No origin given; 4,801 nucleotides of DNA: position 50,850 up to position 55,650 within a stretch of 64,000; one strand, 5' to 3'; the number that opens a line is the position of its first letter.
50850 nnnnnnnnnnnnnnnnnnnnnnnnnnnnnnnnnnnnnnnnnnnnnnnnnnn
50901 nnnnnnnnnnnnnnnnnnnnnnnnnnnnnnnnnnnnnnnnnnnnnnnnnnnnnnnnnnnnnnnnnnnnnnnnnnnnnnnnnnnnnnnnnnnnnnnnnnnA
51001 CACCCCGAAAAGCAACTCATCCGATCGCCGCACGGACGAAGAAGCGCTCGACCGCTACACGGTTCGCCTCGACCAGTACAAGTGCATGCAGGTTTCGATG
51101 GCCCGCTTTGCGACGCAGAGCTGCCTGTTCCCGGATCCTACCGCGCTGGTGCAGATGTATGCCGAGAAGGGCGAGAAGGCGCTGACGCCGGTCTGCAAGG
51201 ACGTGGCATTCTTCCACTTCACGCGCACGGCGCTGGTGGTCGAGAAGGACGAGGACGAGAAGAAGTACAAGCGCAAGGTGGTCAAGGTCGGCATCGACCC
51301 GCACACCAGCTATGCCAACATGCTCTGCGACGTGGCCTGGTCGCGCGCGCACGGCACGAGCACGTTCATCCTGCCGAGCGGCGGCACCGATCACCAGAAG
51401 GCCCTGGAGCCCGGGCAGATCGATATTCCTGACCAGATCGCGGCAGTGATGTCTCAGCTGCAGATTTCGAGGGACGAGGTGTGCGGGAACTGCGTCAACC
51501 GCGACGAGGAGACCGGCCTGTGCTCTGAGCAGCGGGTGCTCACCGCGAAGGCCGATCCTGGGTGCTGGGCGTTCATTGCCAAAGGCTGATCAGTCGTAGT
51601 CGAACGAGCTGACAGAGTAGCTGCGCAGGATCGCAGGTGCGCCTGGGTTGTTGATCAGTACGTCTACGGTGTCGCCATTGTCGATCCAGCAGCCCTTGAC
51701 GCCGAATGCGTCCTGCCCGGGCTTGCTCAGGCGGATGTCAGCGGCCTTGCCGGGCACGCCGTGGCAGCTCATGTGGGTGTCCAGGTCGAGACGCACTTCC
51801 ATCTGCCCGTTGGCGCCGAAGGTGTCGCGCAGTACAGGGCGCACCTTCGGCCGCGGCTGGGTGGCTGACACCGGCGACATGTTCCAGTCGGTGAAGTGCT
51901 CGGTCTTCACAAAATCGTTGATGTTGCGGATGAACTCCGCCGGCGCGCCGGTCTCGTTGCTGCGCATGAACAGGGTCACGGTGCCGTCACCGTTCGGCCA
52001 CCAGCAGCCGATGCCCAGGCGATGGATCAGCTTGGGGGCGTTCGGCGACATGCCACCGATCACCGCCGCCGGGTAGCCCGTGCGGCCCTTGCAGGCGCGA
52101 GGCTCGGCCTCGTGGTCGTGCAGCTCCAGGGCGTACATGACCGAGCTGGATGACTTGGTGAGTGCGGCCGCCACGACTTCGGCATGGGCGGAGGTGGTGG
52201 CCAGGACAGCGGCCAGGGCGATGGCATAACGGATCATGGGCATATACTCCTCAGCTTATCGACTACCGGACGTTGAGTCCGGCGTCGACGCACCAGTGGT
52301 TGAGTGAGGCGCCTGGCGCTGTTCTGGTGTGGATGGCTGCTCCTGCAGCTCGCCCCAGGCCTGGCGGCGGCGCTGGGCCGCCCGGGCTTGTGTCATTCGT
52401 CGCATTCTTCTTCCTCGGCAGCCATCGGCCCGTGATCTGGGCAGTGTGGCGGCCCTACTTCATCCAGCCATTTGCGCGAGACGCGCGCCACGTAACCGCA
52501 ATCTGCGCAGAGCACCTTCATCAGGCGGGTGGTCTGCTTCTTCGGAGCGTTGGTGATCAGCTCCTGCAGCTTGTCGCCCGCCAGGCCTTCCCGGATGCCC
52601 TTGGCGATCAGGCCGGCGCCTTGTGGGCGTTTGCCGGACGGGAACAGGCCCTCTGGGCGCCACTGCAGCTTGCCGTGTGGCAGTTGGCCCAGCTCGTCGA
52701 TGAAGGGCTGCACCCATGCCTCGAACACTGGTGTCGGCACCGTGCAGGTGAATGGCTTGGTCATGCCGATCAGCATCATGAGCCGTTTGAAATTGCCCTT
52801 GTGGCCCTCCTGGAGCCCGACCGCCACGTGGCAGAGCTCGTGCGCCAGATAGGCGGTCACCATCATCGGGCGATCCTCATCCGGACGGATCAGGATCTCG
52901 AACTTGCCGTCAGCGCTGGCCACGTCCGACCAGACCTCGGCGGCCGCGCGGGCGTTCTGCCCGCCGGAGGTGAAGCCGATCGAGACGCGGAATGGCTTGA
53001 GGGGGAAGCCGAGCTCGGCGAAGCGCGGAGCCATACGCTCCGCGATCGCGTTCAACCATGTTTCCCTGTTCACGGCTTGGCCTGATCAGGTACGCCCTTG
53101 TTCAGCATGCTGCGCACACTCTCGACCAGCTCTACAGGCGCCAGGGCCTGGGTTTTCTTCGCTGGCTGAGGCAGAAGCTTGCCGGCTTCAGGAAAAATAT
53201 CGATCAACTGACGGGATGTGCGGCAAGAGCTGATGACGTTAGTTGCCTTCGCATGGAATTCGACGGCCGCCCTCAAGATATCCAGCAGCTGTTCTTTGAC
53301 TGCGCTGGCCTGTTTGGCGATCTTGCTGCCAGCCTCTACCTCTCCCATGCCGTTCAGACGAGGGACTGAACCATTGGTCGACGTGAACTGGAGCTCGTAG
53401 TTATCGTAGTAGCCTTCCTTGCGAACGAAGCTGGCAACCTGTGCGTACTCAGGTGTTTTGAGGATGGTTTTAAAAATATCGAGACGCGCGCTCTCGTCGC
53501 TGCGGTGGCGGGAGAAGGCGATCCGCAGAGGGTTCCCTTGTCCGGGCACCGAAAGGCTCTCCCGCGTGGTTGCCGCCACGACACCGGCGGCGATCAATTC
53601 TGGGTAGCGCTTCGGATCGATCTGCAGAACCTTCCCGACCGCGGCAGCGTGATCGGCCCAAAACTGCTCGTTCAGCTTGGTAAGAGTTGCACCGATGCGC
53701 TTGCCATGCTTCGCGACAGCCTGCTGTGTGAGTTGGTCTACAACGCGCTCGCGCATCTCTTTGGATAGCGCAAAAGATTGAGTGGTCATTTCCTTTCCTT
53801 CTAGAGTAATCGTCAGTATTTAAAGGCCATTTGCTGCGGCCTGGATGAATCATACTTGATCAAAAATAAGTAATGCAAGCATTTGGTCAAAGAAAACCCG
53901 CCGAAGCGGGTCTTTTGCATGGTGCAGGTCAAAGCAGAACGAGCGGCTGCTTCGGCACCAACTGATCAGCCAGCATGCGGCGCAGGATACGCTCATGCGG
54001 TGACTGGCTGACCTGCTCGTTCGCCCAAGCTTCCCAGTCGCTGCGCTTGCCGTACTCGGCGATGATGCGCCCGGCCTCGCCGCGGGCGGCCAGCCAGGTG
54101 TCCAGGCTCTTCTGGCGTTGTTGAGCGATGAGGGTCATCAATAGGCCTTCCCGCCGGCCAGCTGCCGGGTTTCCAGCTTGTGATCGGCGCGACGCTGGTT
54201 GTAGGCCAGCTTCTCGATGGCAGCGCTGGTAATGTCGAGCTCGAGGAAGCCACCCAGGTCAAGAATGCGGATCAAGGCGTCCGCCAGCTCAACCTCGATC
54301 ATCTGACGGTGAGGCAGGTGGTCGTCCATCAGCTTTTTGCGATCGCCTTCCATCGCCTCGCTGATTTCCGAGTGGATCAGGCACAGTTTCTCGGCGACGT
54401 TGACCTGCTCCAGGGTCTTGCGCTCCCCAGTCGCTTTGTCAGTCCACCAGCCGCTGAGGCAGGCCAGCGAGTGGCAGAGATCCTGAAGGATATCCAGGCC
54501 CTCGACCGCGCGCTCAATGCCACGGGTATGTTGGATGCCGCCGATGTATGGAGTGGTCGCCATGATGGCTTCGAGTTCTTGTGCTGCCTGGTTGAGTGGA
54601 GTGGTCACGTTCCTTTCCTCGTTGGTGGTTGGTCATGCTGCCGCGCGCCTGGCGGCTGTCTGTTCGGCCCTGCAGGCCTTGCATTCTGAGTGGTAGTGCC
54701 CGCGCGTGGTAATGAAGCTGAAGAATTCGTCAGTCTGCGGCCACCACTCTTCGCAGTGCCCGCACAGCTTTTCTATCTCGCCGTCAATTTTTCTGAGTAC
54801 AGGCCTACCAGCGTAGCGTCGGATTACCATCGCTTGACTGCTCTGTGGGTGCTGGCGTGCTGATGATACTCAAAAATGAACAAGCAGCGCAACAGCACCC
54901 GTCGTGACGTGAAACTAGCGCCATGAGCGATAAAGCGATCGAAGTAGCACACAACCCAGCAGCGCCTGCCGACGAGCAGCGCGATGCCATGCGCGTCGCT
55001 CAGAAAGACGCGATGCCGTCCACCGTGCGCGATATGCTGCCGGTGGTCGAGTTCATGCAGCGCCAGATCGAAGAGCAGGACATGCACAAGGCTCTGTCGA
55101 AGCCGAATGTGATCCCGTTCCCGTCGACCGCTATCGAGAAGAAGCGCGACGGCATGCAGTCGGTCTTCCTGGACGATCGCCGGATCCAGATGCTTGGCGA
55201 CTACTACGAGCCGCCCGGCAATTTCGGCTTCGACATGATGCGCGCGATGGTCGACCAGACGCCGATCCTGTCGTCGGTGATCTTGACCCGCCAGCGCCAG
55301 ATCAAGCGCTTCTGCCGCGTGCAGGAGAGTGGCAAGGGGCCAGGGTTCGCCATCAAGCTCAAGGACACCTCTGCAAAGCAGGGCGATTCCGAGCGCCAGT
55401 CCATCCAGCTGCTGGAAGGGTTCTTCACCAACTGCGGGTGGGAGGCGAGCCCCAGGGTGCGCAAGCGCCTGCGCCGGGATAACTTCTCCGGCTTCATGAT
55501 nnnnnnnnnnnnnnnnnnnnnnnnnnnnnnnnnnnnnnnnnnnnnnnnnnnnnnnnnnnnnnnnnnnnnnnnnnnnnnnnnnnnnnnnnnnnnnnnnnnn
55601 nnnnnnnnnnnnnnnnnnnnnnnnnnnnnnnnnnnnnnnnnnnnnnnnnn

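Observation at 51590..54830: Leftward six-gene moron cluster inserted between terminase and portal genes (secreted protein, SprT-like metalloprotease, MazG-like NTP pyrophosphohydrolase, zinc-finger protein)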

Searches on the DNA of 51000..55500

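Call 92: search_rna_families(source=window, start=51000, end=55500, threshold=evalue, max_evalue=1)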
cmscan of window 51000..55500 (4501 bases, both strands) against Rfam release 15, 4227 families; matches with E-value up to 1: 1.
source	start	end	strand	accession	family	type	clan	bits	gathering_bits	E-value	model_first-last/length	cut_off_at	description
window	53891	54001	-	RF02144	rsmX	Gene;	CL00106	26.7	56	0.04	1-114/114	no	rsmX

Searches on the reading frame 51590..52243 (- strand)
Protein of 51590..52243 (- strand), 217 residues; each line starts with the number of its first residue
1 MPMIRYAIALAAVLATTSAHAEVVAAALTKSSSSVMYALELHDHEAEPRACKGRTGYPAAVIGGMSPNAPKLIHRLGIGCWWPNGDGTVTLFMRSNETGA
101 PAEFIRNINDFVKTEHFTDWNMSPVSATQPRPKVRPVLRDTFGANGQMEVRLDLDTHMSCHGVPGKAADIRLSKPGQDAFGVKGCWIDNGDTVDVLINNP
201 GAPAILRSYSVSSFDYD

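Call 3: search_protein_families(library=pfam, proteins=[window:51590-52243:-], max_evalue=0.01)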
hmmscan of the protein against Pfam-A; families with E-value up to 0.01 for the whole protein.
window:51590-52243:- (217 aa): 0 families

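Call 4: search_protein_families(library=phrogs, proteins=[window:51590-52243:-], max_evalue=0.001)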
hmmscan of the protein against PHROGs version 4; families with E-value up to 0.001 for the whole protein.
window:51590-52243:- (217 aa): 0 families

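Call 6: search_protein_families(library=ncbifam, proteins=[window:51590-52243:-], max_evalue=0.01)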
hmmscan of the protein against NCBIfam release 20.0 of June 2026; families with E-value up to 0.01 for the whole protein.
window:51590-52243:- (217 aa): 0 families

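Call 32: search_solved_structures(query=window:51590-52243:-, max_evalue=10, show_alignments=1)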
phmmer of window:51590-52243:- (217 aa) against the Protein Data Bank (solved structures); distinct sequences matched with E-value up to 10: 3.
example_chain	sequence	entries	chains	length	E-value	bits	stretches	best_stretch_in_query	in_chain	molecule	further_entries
6h3o_A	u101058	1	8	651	0.17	14.8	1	77-127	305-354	Alcohol oxidase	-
6h3g_A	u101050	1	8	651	0.17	14.8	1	77-127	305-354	Alcohol oxidase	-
9v6k_A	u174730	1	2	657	0.17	14.8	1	77-127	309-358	Alcohol oxidase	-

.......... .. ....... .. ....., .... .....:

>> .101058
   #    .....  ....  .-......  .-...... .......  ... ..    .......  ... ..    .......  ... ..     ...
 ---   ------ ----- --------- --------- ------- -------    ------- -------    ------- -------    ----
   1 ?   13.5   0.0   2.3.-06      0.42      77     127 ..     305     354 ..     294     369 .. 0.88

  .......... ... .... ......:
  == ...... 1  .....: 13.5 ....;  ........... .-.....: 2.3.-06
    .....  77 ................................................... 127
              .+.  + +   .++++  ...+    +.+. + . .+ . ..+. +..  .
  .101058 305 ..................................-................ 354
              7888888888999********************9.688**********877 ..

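Call 40: find_encoding_contigs(protein=window:51590-52243:-, flank=10000, max_places=6)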
Protein window:51590-52243:- (217 aa): no gene with exactly this product is on record in the collection.

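Call 49: search_protein_families(library=pfam, alignment_id=A1, max_evalue=0.0001)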
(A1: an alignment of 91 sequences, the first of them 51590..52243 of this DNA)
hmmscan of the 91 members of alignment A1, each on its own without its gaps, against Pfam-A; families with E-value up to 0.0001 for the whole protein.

A. member 1, window:51590-52243:- (217 aa): 0 families

B. families by the number of members that match (of 91 scanned): 21 families
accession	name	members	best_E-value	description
PF00692.24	dUTPase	8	4.1e-26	dUTPase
PF04381.17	RdgC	6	8.4e-35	Putative exonuclease, RdgC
PF13946.11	DUF4214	4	5.6e-26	Domain of unknown function (DUF4214)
PF22769.1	DCD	3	6.7e-07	dCTP deaminase-like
PF01051.27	Rep3_N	2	1.5e-34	Initiator Replication protein, WH1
PF24027.1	DUF7338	2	8.9e-28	Family of unknown function (DUF7338)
PF00145.23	DNA_methylase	2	4.7e-26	C-5 cytosine-specific DNA methylase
PF21205.3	Rep3_C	2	3e-16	Initiator Rep protein, WH2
PF18757.6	Nmad5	2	4.1e-10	Nucleotide modification associated domain 5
PF00436.31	SSB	1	3.3e-34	Single-strand binding protein family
PF04365.19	BrnT_toxin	1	1e-17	Ribonuclease toxin, BrnT, of type II toxin-antitoxin system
PF14384.12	BrnA_antitoxin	1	1.1e-17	BrnA antitoxin of type II toxin-antitoxin system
PF25612.1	DUF7940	1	9.2e-13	Family of unknown function (DUF7940)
PF19474.4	DUF6011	1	1.1e-12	Family of unknown function (DUF6011)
PF13328.12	HD_4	1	9.3e-12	HD domain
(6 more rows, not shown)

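Call 56: find_homologous_proteins(query=window:51590-52243:-, max_evalue=0.001)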
Query window:51590-52243:- (217 aa): 2 proteins with E <= 0.001 among 777 candidates.
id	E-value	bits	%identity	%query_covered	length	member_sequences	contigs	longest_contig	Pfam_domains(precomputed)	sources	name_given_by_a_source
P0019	1.1e-143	494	100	99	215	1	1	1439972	-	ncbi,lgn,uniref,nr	ncbi:hypothetical protein FHR70_000732 [Microvirga lupini]|uniref:Uncharacterized protein n=1 Tax=Mi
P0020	1.6e-120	419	84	99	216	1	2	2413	-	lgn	-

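Call 71: search_protein_families(library=padloc, proteins=[window:51590-52243:-], max_evalue=0.01)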
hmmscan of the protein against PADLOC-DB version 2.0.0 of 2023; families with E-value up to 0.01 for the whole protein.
window:51590-52243:- (217 aa): 0 families

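Call 105: search_protein_representatives(protein=window:51590-52243:-)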
Query: 217 residues. Proteins with E-value up to 0.001 (for the whole library): 13; up to 1e-10: 3; up to 1e-30: 1. The best 13 are listed.
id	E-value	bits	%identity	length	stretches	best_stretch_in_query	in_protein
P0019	3.6e-144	494.3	100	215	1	3-217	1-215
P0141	3.0e-29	118.6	37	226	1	8-212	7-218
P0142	3.3e-25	105.4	41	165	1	9-131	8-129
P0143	9.0e-07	45.1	27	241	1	6-201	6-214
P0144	3.2e-06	43.3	30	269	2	6-104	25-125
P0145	4.9e-06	42.7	33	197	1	7-133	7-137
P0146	5.3e-06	42.6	40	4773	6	159-196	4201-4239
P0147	1.0e-05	41.7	27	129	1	10-122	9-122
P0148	1.4e-05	41.2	29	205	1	5-158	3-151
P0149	3.4e-05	40.0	27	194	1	5-146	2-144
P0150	5.5e-05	39.3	40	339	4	132-177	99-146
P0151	6.1e-05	39.1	34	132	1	6-121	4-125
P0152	5.2e-04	36.1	38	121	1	6-120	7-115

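Call 106: search_protein_families(library=pfam, proteins=[P0146, P0150, P0141, P0143, P0144], max_evalue=0.001)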
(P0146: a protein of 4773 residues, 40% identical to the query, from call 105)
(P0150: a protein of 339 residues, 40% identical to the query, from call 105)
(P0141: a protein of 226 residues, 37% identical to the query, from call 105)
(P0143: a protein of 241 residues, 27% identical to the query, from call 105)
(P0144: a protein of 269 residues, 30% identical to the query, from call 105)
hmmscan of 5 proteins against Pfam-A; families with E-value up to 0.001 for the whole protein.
P0146 (4773 aa): 2 families
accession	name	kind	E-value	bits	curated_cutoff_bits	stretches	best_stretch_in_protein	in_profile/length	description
PF01419.22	Jacalin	-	7.7e-155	509.3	22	7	4636-4772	2-136/136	Jacalin-like lectin domain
PF10636.14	hemP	-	0.00016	21.9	25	0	3936-3952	12-28/37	Hemin uptake protein hemP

P0150 (339 aa): 3 families
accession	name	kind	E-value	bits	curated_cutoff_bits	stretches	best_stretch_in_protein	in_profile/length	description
PF01530.23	zf-C2HC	-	7.3e-05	23.2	32.3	0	307-318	17-28/29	Zinc finger, C2HC type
PF21840.1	DUF6899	-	0.00058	20.9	27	0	174-199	51-76/85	Domain of unknown function (DUF6899)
PF13011.12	LZ_Tnp_IS481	-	0.00063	20.4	22.2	0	134-157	32-55/85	leucine-zipper of insertion element IS481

P0141 (226 aa): 0 families

P0143 (241 aa): 0 families

P0144 (269 aa): 0 families
